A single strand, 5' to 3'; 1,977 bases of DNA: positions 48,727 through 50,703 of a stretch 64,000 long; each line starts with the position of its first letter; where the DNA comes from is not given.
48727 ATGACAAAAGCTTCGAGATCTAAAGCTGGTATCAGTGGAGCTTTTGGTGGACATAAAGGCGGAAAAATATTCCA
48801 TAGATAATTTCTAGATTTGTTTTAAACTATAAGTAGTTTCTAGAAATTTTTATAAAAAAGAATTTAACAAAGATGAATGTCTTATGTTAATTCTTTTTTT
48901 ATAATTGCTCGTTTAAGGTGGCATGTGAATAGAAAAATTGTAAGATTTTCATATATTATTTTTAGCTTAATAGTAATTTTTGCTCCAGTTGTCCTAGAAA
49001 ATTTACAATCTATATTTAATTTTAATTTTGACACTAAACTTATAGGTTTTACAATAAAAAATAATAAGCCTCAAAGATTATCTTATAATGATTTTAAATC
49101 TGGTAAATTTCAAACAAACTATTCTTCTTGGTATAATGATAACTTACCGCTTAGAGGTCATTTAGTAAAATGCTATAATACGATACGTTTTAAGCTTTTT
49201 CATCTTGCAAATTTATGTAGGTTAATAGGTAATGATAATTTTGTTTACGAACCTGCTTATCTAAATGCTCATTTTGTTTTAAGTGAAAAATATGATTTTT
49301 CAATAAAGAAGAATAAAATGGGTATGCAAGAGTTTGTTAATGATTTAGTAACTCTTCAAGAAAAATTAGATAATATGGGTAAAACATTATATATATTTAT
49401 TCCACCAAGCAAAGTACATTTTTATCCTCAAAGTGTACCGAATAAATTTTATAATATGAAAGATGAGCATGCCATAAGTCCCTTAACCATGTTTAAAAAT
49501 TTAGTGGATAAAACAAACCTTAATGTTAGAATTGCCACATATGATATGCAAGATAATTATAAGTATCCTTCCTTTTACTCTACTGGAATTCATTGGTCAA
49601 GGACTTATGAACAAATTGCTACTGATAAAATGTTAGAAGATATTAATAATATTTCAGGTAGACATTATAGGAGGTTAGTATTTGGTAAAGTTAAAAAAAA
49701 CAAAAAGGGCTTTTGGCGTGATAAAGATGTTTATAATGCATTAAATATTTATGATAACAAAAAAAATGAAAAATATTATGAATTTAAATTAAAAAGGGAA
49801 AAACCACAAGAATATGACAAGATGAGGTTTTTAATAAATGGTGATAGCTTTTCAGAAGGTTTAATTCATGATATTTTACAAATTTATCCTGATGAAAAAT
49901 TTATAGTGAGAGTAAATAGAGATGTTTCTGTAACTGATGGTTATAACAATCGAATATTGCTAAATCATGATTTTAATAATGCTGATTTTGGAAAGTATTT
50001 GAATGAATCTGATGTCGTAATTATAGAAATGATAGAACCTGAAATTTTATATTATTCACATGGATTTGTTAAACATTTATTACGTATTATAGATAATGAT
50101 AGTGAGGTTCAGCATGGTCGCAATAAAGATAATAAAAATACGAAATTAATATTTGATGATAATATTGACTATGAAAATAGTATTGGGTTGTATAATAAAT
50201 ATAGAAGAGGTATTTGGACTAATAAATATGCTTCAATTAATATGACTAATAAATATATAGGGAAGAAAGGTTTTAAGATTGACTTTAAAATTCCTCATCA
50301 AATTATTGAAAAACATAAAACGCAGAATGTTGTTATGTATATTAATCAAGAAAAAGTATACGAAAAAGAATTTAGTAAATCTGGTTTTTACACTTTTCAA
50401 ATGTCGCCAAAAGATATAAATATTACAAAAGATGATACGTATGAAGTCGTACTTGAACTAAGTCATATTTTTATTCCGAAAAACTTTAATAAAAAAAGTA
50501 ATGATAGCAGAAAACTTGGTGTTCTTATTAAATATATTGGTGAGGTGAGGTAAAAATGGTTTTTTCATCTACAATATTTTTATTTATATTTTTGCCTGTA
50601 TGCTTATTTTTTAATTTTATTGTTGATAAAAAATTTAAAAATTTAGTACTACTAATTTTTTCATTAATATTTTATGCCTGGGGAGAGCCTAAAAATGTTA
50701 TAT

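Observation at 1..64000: Window-wide signature of reductive evolution: four pseudogenes plus motif-degenerate intact ORFs in 64 kb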

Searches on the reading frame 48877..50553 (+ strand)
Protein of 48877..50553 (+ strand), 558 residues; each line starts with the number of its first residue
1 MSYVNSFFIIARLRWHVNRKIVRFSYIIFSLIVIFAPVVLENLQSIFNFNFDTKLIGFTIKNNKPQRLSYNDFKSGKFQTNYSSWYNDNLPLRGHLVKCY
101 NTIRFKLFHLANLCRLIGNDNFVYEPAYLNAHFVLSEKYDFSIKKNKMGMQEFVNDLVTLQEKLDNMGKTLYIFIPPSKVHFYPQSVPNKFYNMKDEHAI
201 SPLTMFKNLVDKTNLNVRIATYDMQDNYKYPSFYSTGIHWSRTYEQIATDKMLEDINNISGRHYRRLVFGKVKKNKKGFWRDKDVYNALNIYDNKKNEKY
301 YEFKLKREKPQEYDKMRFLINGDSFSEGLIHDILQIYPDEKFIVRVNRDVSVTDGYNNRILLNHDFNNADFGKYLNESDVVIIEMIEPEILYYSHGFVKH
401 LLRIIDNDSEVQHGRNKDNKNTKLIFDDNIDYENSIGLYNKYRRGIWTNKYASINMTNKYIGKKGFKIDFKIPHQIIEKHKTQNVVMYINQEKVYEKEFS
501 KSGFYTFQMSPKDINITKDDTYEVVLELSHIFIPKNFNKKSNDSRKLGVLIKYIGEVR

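Call 15: search_protein_families(library=pfam, proteins=[window:48877-50553:+], max_evalue=0.1)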
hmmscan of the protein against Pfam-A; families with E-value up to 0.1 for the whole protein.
window:48877-50553:+ (558 aa): 2 families
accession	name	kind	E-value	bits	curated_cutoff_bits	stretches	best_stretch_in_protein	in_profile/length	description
PF16822.11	ALGX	-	0.0013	18.9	26.5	1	146-243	21-117/268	SGNH hydrolase-like domain, acetyltransferase AlgX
PF11802.13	CENP-K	-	0.051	13.6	27.2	0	128-167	174-213/263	Centromere-associated protein K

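Call 55: search_protein_families(library=ncbifam, proteins=[window:48877-50553:+], max_evalue=0.01)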
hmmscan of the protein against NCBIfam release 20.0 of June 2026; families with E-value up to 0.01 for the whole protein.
window:48877-50553:+ (558 aa): 0 families
